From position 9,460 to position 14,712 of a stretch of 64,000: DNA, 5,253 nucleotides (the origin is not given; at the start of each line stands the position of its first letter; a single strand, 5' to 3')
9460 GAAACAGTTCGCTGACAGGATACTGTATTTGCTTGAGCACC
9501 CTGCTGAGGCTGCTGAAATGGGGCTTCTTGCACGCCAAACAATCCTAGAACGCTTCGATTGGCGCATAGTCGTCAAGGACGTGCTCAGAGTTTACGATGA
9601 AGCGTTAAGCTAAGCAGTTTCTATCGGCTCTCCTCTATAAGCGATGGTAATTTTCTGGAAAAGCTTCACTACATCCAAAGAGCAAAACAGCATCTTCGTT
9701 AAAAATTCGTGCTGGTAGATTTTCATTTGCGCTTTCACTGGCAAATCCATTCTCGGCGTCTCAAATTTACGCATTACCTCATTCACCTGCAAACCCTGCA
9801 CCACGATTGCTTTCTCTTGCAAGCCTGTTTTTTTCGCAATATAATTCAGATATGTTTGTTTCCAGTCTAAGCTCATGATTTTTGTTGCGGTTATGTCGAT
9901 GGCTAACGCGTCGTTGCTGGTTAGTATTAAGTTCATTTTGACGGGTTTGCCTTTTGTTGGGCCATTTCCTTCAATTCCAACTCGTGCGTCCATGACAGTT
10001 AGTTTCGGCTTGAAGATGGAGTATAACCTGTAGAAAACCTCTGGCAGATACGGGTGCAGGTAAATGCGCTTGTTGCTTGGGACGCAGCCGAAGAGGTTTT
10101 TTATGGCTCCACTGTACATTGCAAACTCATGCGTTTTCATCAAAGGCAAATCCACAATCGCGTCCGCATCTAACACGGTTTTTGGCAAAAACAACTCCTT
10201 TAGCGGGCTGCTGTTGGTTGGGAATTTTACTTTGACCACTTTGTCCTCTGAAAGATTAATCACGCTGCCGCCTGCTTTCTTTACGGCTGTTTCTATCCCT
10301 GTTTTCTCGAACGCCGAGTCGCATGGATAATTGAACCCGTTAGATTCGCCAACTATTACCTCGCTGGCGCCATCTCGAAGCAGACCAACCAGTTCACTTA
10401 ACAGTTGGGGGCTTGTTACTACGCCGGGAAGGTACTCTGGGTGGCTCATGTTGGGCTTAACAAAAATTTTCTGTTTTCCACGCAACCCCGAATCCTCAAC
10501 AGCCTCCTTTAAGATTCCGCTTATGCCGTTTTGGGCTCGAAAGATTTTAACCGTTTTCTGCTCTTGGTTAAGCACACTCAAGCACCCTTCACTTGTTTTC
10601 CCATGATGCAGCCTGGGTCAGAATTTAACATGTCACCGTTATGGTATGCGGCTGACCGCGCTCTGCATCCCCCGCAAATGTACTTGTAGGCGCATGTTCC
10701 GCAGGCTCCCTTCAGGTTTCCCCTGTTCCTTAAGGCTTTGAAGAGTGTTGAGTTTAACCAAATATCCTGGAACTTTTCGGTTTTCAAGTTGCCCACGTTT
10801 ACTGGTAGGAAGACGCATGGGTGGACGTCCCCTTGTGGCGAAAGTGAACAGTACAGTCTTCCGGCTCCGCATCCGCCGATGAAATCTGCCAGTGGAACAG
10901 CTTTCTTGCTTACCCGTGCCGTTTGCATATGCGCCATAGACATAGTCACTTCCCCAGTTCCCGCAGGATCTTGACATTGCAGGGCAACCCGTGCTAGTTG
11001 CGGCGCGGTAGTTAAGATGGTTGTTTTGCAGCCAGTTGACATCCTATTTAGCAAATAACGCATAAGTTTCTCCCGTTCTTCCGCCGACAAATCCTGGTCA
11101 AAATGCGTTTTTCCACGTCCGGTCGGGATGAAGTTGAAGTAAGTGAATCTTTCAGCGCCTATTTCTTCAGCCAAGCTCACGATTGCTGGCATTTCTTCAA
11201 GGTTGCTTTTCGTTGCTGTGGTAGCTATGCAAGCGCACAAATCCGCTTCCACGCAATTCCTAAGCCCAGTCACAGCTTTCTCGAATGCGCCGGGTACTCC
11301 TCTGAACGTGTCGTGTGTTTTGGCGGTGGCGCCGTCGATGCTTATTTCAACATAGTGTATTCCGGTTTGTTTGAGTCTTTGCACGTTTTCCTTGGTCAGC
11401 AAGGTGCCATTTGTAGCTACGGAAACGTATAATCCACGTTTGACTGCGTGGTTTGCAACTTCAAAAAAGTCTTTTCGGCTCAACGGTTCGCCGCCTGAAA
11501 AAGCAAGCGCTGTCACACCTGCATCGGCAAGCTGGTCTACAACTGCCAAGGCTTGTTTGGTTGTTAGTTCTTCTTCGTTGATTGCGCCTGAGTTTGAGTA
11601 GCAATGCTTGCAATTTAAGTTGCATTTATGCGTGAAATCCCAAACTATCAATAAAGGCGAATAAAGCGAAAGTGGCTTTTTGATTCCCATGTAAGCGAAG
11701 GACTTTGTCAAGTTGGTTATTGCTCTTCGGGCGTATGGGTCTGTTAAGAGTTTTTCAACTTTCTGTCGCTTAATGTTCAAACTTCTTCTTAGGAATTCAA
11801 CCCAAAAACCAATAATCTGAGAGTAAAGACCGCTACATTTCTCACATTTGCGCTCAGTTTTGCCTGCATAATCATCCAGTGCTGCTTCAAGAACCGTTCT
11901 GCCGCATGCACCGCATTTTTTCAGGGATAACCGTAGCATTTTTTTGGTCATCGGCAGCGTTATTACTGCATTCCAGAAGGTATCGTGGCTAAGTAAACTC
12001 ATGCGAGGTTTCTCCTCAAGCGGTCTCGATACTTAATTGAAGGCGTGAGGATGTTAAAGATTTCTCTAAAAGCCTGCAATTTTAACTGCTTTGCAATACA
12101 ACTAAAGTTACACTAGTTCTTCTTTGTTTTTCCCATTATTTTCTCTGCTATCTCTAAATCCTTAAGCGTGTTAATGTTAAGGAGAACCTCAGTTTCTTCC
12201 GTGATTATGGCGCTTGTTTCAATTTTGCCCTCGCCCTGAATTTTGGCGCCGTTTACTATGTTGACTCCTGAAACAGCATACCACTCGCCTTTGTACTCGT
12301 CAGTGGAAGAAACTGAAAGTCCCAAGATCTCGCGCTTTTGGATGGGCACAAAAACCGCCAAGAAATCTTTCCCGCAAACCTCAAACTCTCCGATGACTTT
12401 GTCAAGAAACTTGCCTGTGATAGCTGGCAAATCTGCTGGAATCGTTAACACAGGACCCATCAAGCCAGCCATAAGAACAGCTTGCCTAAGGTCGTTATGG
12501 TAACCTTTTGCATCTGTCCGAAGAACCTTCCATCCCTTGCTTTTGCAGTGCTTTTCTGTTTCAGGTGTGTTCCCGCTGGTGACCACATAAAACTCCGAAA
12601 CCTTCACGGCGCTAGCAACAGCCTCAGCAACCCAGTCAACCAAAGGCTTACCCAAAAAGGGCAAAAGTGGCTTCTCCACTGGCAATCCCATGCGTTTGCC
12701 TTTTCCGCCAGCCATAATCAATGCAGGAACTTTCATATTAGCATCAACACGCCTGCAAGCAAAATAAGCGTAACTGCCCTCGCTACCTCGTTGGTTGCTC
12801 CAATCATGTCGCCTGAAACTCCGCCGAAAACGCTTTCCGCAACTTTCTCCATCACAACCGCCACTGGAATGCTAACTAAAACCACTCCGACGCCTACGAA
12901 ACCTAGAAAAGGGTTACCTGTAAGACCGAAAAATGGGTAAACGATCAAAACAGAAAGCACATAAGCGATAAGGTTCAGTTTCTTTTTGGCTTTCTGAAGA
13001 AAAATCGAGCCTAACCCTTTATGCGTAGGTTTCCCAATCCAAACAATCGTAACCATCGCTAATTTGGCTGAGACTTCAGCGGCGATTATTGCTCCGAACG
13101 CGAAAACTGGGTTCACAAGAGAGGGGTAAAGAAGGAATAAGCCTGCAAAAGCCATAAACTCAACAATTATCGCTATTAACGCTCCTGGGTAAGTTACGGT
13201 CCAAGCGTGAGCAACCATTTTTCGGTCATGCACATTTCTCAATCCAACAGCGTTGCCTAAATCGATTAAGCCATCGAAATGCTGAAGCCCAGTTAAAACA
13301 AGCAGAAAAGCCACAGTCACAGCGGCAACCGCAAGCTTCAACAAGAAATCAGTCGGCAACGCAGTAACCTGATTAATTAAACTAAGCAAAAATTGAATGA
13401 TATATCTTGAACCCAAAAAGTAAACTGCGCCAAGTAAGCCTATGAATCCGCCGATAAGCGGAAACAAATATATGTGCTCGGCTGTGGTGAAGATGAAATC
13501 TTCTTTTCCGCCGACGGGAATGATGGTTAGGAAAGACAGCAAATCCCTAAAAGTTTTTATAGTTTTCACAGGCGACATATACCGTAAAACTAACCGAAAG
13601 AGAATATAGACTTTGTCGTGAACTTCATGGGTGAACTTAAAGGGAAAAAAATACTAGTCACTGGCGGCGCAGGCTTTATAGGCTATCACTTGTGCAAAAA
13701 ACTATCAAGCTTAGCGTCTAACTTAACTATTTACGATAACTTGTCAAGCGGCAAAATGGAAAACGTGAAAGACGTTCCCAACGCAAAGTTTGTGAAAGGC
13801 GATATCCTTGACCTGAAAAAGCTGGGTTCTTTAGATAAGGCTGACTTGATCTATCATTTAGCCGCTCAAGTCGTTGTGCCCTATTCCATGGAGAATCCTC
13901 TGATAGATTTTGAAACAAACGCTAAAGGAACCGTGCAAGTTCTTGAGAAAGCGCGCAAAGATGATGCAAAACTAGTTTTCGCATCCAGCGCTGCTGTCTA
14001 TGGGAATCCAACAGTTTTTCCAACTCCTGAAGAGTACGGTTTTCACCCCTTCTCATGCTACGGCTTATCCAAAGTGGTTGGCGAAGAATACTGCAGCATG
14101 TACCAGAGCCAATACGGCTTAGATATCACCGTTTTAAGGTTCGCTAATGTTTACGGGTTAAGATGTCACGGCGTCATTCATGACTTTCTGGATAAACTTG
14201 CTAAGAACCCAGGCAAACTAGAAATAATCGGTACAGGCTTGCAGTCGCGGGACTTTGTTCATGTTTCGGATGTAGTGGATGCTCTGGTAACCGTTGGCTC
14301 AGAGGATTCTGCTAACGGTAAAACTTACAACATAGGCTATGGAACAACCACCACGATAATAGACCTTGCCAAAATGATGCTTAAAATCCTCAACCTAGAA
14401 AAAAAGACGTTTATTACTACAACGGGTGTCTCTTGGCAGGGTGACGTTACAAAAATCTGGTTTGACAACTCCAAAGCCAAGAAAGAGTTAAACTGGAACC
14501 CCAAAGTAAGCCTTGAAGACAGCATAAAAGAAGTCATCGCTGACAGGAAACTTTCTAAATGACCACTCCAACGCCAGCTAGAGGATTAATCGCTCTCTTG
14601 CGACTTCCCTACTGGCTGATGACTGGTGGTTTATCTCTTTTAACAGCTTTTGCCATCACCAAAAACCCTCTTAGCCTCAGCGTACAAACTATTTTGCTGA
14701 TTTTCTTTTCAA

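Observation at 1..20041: Candidate B12-dependent tetraether-lipid tailoring locus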

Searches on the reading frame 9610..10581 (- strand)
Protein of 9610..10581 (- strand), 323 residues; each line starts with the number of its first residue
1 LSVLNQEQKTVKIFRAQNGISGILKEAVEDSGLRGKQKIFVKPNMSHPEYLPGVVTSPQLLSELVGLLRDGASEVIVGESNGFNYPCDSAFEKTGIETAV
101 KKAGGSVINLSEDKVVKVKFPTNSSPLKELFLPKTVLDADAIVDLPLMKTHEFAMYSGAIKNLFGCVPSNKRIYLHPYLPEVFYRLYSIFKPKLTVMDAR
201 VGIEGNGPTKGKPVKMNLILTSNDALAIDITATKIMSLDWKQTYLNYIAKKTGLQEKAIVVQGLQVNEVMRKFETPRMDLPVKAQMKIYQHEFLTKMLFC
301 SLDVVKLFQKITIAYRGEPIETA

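Call 4: search_protein_families(library=pfam, proteins=[window:9610-10581:-], max_evalue=0.01)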
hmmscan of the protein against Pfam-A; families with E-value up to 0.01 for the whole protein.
window:9610-10581:- (323 aa): 1 family
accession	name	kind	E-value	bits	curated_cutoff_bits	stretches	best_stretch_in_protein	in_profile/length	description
PF04015.17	DUF362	-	2.3e-49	168.6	24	1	39-233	1-199/200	Domain of unknown function (DUF362)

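Call 6: search_protein_families(library=ncbifam, proteins=[window:9610-10581:-], max_evalue=0.001)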
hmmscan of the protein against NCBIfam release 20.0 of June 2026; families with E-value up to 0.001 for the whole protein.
window:9610-10581:- (323 aa): 1 family
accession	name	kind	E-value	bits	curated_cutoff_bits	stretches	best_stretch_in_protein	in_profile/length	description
NF052623.1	Npun_F2552_fam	equivalog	1.2e-23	84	500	1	36-266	37-271/314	Npun_F2552 family protein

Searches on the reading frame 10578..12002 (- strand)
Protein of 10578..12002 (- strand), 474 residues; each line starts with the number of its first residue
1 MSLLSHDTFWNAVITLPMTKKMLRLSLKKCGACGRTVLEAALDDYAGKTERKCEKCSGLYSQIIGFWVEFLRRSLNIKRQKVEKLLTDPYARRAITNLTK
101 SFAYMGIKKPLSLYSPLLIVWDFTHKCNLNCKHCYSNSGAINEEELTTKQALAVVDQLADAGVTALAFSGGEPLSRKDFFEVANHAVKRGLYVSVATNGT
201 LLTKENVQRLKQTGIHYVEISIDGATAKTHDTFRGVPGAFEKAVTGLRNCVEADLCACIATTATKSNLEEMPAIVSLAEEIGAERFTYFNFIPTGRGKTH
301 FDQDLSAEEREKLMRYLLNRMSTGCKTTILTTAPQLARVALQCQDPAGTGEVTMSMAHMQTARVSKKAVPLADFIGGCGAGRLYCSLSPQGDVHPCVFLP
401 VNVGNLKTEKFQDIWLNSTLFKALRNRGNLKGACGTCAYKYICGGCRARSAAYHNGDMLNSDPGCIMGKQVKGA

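Call 4: search_protein_families(library=pfam, proteins=[window:10578-12002:-], max_evalue=0.01)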
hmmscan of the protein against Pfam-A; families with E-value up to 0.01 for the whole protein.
window:10578-12002:- (474 aa): 3 families
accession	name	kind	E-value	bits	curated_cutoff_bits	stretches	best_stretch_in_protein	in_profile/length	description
PF04055.27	Radical_SAM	-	1.1e-25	91.2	29.5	1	123-271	3-159/166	Radical SAM superfamily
PF13186.11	SPASM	-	7.4e-10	39.4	21.5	1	378-437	1-66/67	Iron-sulfur cluster-binding domain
PF13353.11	Fer4_12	-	5.3e-09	36.9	22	1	123-227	11-118/137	4Fe-4S single cluster domain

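Call 6: search_protein_families(library=ncbifam, proteins=[window:10578-12002:-], max_evalue=0.001)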
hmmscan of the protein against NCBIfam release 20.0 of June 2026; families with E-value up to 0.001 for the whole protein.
window:10578-12002:- (474 aa): 84 families (the best 25 are shown)
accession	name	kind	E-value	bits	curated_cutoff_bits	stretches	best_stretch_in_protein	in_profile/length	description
TIGR04545.1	rSAM_ahbD_hemeb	equivalog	5.8e-92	308.7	500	1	118-467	1-337/339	heme b synthase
TIGR04055.1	rSAM_NirJ2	equivalog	1.8e-88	297.2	500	2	118-342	1-225/326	putative heme d1 biosynthesis radical SAM protein NirJ2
TIGR04053.2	TIGR04053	equivalog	3.3e-82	276.7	395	1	115-466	6-363/366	TIGR04053 family radical SAM/SPASM domain-containing protein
TIGR04051.1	rSAM_NirJ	equivalog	1.1e-73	248.3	515.45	1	118-468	3-349/354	heme d1 biosynthesis radical SAM protein NirJ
TIGR04054.1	rSAM_NirJ1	equivalog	2.2e-71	240.5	650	1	118-467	37-382/387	putative heme d1 biosynthesis radical SAM protein NirJ1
TIGR04546.1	rSAM_ahbC_deAc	equivalog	4.4e-66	223.3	650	1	118-469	40-387/390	12,18-didecarboxysiroheme deacetylase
TIGR04347.1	pseudo_SAM_Halo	equivalog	1.2e-64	219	525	1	118-467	39-385/390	TIGR04347 family pseudo-SAM/SPASM protein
TIGR04303.1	GeoRSP_rSAM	equivalog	7.8e-58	196.6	400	1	114-465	2-324/325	GeoRSP system radical SAM/SPASM protein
TIGR03962.1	mycofact_rSAM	equivalog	2.8e-55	187.9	265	2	113-320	8-215/339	mycofactocin radical SAM maturase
TIGR02109.1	PQQ_syn_pqqE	equivalog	3.5e-44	151.2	381.35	2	115-286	5-177/358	pyrroloquinoline quinone biosynthesis protein PqqE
NF050035.1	rSAM_WgK_link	exception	5.5e-43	147.3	650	2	114-298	6-191/367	radical SAM/SPASM peptide maturase WgkB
TIGR04251.1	SCM_rSAM_ScmF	equivalog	8.2e-40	137.3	400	1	121-334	8-227/353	SynChlorMet cassette radical SAM/SPASM protein ScmF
NF045574.1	sacti_mat_StsB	exception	4.6e-39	134.5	625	1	120-299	99-277/466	StsB family radical SAM/SPASM domain sactipeptide maturase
TIGR03913.1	rad_SAM_trio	equivalog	1.1e-38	132.9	591.75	2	111-300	13-201/477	GDL motif peptide-associated radical SAM/SPASM maturase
TIGR04250.1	SCM_rSAM_ScmE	equivalog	3.2e-36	125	400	1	121-449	7-330/358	SynChlorMet cassette radical SAM/SPASM protein ScmE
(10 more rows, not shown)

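Call 38: find_homologous_proteins(query=window:10578-12002:-, max_evalue=1e-40)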
Query window:10578-12002:- (474 aa): 3532 proteins with E <= 1e-40 among 8000 candidates; the best 120 are listed. Only proteins of 260 to 830 residues were searched: fused or split forms outside these lengths cannot appear, so this answer is no evidence that the protein stands alone or is whole; lengths 'longer' or 'shorter' looks for them.
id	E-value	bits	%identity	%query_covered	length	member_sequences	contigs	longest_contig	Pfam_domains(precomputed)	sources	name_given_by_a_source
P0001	0.0e+0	1075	97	100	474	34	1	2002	PF13186.12,PF04055.28,PF13353.12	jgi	jgi:radical SAM protein with 4Fe4S-binding SPASM domain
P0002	0.0e+0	1032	93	100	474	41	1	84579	PF13186.12,PF04055.28,PF13353.12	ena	-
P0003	0.0e+0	1021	93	100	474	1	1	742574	PF13186.12,PF04055.28,PF13353.12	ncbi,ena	-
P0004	0.0e+0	1020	92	100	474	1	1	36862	PF13186.12,PF04055.28,PF13353.12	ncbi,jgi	ncbi:MAG: radical SAM protein [Candidatus Bathyarchaeia archaeon]|jgi:radical SAM protein with 4Fe4S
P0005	7.7e-298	1006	90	100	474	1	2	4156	PF13186.12,PF04055.28,PF13353.12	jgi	jgi:radical SAM protein with 4Fe4S-binding SPASM domain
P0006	2.7e-297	1004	91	100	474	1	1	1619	PF13186.12,PF04055.28,PF13353.12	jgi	jgi:radical SAM protein with 4Fe4S-binding SPASM domain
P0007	6.4e-297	1003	91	100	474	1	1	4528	PF13186.12,PF04055.28,PF13353.12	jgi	jgi:radical SAM protein with 4Fe4S-binding SPASM domain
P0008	9.1e-297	1003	90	100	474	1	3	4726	PF13186.12,PF04055.28,PF13353.12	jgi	jgi:radical SAM protein with 4Fe4S-binding SPASM domain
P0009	1.3e-296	1002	90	100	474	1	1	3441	PF13186.12,PF04055.28,PF13353.12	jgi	jgi:radical SAM protein with 4Fe4S-binding SPASM domain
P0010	2.3e-296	1001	90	100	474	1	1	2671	PF13186.12,PF04055.28,PF13353.12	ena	-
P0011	1.0e-293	993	89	100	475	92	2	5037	PF13186.12,PF04055.28,PF13353.12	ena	-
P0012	3.6e-292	988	89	100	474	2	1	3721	PF13186.12,PF04055.28,PF13353.12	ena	-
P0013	8.2e-292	986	88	100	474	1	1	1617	PF13186.12,PF04055.28,PF13353.12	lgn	-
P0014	2.1e-291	985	88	100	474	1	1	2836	PF13186.12,PF04055.28,PF13353.12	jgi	jgi:radical SAM protein with 4Fe4S-binding SPASM domain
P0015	9.9e-291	983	89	100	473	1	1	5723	PF13186.12,PF04055.28,PF13353.12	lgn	-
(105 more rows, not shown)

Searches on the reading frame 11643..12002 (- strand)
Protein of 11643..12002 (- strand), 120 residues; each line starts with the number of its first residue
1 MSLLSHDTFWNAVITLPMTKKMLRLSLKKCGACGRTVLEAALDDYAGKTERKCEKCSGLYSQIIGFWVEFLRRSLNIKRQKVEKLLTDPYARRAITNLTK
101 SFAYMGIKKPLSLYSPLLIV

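Call 67: search_protein_families(library=pfam, proteins=[window:11643-12002:-], max_evalue=10)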
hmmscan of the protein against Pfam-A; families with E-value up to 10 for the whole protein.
window:11643-12002:- (120 aa): 2 families
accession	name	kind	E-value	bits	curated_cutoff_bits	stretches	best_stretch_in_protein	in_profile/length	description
PF16919.11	PknG_rubred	-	0.011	16.1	28.5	1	23-61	32-69/74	Protein kinase G rubredoxin domain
PF02565.21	RecO_C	-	0.054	13.7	22.1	1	25-102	66-144/157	Recombination protein O C terminal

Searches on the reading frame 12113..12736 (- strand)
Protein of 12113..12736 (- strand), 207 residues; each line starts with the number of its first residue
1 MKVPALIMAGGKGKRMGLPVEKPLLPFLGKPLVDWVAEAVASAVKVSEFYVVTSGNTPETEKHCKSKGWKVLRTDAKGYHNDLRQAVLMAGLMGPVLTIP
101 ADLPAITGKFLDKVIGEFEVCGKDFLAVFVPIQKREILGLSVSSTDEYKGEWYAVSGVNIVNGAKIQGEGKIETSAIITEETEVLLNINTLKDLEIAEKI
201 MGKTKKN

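Call 4: search_protein_families(library=pfam, proteins=[window:12113-12736:-], max_evalue=0.01)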
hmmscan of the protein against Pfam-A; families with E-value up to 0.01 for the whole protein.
window:12113-12736:- (207 aa): 4 families
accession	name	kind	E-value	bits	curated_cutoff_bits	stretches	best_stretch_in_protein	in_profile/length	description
PF12804.13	NTP_transf_3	-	7e-19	69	27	1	5-128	1-121/160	MobA-like NTP transferase domain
PF02348.25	CTP_transf_3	-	3.1e-06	27.6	22.6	1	21-115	15-111/217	Cytidylyltransferase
PF00483.29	NTP_transferase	-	1.4e-05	25.2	21.2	1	5-71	2-73/245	Nucleotidyl transferase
PF01128.25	IspD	-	0.0001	22.6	27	1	4-57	2-55/221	2-C-methyl-D-erythritol 4-phosphate cytidylyltransferase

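Call 6: search_protein_families(library=ncbifam, proteins=[window:12113-12736:-], max_evalue=0.001)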
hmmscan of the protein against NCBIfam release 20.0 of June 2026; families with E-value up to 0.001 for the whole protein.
window:12113-12736:- (207 aa): 22 families
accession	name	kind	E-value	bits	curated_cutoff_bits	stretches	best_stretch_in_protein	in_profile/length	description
TIGR00454.1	TIGR00454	hypoth_equivalog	3.3e-36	124.9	174.7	1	5-200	3-183/183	TIGR00454 family protein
NF045495.1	AdoCbiPCobY_Meth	equivalog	3.9e-30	104.8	250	1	5-201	3-194/195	adenosylcobinamide-phosphate guanylyltransferase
TIGR02665.1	molyb_mobA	equivalog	2.5e-11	43.9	151.85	1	4-194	2-185/186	molybdenum cofactor guanylyltransferase MobA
TIGR03310.1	matur_MocA_YgfJ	equivalog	1.2e-10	41.7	186.45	1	5-121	2-118/188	molybdenum cofactor cytidylyltransferase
NF002741.0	PRK02726.1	equivalog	1.9e-10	40.7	179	1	2-199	7-196/200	molybdenum cofactor guanylyltransferase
NF010934.1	PRK14354.1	equivalog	1.5e-08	33.6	450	1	5-116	2-113/447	bifunctional UDP-N-acetylglucosamine diphosphorylase/glucosamine-1-phosphate N-acetyltransferase GlmU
NF010933.0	PRK14353.1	equivalog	6.7e-08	31.6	505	1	3-116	6-122/453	bifunctional UDP-N-acetylglucosamine diphosphorylase/glucosamine-1-phosphate N-acetyltransferase GlmU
NF010936.0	PRK14356.1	equivalog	8.1e-08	31.6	666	1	4-124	7-127/456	bifunctional UDP-N-acetylglucosamine diphosphorylase/glucosamine-1-phosphate N-acetyltransferase GlmU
NF001457.0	PRK00317.1-3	equivalog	1.5e-07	31.1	164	1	5-119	4-114/200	molybdenum cofactor guanylyltransferase MobA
TIGR01173.1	glmU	equivalog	1.6e-07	30.5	366.85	1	5-115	3-114/452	bifunctional UDP-N-acetylglucosamine diphosphorylase/glucosamine-1-phosphate N-acetyltransferase GlmU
TIGR00453.1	ispD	equivalog_domain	2.4e-07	30.4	181.3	1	5-67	2-65/219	2-C-methyl-D-erythritol 4-phosphate cytidylyltransferase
NF009905.0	PRK13368.1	subfamily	9.5e-07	28.4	255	1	21-86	18-81/243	3-deoxy-manno-octulosonate cytidylyltransferase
NF003952.0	PRK05450.1-5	subfamily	7.1e-06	25.3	193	1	21-123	18-121/250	3-deoxy-manno-octulosonate cytidylyltransferase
NF045782.1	NicBOxredNboR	equivalog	1.1e-05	25.2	260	1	3-115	9-121/206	nicotine blue oxidoreductase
NF045665.1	NTPtran_DVU1551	equivalog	1.4e-05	24.3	315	1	5-125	3-123/359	DVU_1551 family NTP transferase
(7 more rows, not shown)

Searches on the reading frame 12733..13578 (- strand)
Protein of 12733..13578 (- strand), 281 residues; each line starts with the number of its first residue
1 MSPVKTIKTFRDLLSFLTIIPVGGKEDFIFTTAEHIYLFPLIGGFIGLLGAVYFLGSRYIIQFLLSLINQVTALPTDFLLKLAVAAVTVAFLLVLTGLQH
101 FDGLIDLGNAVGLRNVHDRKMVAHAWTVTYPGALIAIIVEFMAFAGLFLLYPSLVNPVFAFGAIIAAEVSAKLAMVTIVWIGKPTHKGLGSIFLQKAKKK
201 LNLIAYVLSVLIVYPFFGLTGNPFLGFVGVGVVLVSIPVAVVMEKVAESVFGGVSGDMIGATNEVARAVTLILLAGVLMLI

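Call 4: search_protein_families(library=pfam, proteins=[window:12733-13578:-], max_evalue=0.01)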
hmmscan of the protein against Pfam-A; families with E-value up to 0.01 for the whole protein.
window:12733-13578:- (281 aa): 1 family
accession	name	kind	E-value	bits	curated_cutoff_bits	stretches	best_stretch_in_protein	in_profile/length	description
PF02654.20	CobS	-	6.8e-26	92.1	23.2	1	14-271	2-206/207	Cobalamin-5-phosphate synthase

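Call 6: search_protein_families(library=ncbifam, proteins=[window:12733-13578:-], max_evalue=0.001)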
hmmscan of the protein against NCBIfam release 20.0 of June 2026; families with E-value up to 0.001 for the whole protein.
window:12733-13578:- (281 aa): 5 families
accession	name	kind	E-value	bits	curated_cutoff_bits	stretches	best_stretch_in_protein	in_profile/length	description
TIGR00317.1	cobS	equivalog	3.8e-31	108.7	110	1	7-272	2-239/241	adenosylcobinamide-GDP ribazoletransferase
NF001282.0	PRK00235.2-4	equivalog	1.6e-10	40.8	342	1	14-277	29-281/286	adenosylcobinamide-GDP ribazoletransferase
NF001279.0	PRK00235.2-1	equivalog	7.4e-07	29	282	1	11-276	6-246/248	adenosylcobinamide-GDP ribazoletransferase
NF001276.0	PRK00235.1-2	equivalog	8.3e-06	25.4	322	1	66-275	57-257/260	adenosylcobinamide-GDP ribazoletransferase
NF001278.0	PRK00235.1-5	equivalog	0.00032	20.4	252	0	14-276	9-243/246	adenosylcobinamide-GDP ribazoletransferase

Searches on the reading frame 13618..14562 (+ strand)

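Call 4: search_protein_families(library=pfam, proteins=[window:13618-14562:+], max_evalue=0.01)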
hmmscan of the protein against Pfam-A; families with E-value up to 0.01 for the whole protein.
window:13618-14562:+ (314 aa): 6 families
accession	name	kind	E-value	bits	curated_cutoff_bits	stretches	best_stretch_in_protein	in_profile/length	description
PF16363.11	GDP_Man_Dehyd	-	1.7e-54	186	27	1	13-305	1-331/332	GDP-mannose 4,6 dehydratase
PF01370.27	Epimerase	-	2.9e-54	184.5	20.9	1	12-240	1-240/240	NAD dependent epimerase/dehydratase family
PF02719.21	Polysacc_synt_2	-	9.4e-20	71.4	20.2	1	12-269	1-261/293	Polysaccharide biosynthesis protein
PF01073.25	3Beta_HSD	-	2.5e-19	69.8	22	1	13-264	1-274/280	3-beta hydroxysteroid dehydrogenase/isomerase family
PF04321.23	RmlD_sub_bind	-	1.5e-17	64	27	1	11-262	2-235/287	RmlD substrate binding domain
PF07993.18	NAD_binding_4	-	1.6e-12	47.6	20.1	1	72-188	86-217/258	Male sterility protein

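Call 6: search_protein_families(library=ncbifam, proteins=[window:13618-14562:+], max_evalue=0.001)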
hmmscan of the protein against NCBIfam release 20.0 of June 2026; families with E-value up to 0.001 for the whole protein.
window:13618-14562:+ (314 aa): 31 families (the best 25 are shown)
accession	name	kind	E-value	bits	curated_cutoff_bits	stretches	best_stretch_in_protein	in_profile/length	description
TIGR01179.1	galE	equivalog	1.3e-51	175.4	262.3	1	11-305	1-320/332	UDP-glucose 4-epimerase GalE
TIGR01181.1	dTDP_gluc_dehyt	equivalog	6.7e-43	147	365.1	1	11-307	1-308/321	dTDP-glucose 4,6-dehydratase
TIGR04180.1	EDH_00030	hypoth_equivalog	3.8e-41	141.1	475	1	12-297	1-296/297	NAD-dependent 4,6-dehydratase LegB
TIGR02197.1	heptose_epim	equivalog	4.7e-33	114.7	274.6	1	12-306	1-309/316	ADP-glyceromanno-heptose 6-epimerase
NF007956.0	PRK10675.1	subfamily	2.7e-29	102.4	394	2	11-186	2-188/338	UDP-glucose 4-epimerase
NF011728.1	PRK15181.1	equivalog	2e-26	92.8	760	1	8-306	14-333/348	Vi polysaccharide biosynthesis UDP-N-acetylglucosaminuronic acid C-4 epimerase TviC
NF007490.0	PRK10084.1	subfamily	3.3e-22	79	649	1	11-307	2-331/361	dTDP-glucose 4,6-dehydratase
NF008872.0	PRK11908.1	equivalog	5e-21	75.1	294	1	10-307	2-332/349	bifunctional UDP-4-keto-pentose/UDP-xylose synthase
TIGR02622.1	CDP_4_6_dhtase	equivalog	1.6e-20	73.6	278.45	1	8-308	3-328/352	CDP-glucose 4,6-dehydratase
NF007582.0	PRK10217.1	equivalog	5.1e-19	68.6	698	1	10-305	2-326/355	dTDP-glucose 4,6-dehydratase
NF043036.1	ErythonDh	equivalog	7e-19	68.2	325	1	11-177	2-178/321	D-erythronate dehydrogenase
NF047922.1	GDPFucSynFcl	equivalog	7e-18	65.1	500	1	9-306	2-297/308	GDP-L-fucose synthase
NF042423.1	oxyalk_red_Shew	equivalog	3e-17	62.7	580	1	9-263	8-259/331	2-alkyl-3-oxoalkanoate reductase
NF005998.1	PRK08125.1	equivalog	3e-17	62.2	777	2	8-130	314-438/649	bifunctional UDP-4-amino-4-deoxy-L-arabinose formyltransferase/UDP-glucuronic acid oxidase ArnA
NF042422.1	oxyalk_red_OleD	equivalog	7.3e-16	58.4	580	1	11-258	2-250/329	2-alkyl-3-oxoalkanoate reductase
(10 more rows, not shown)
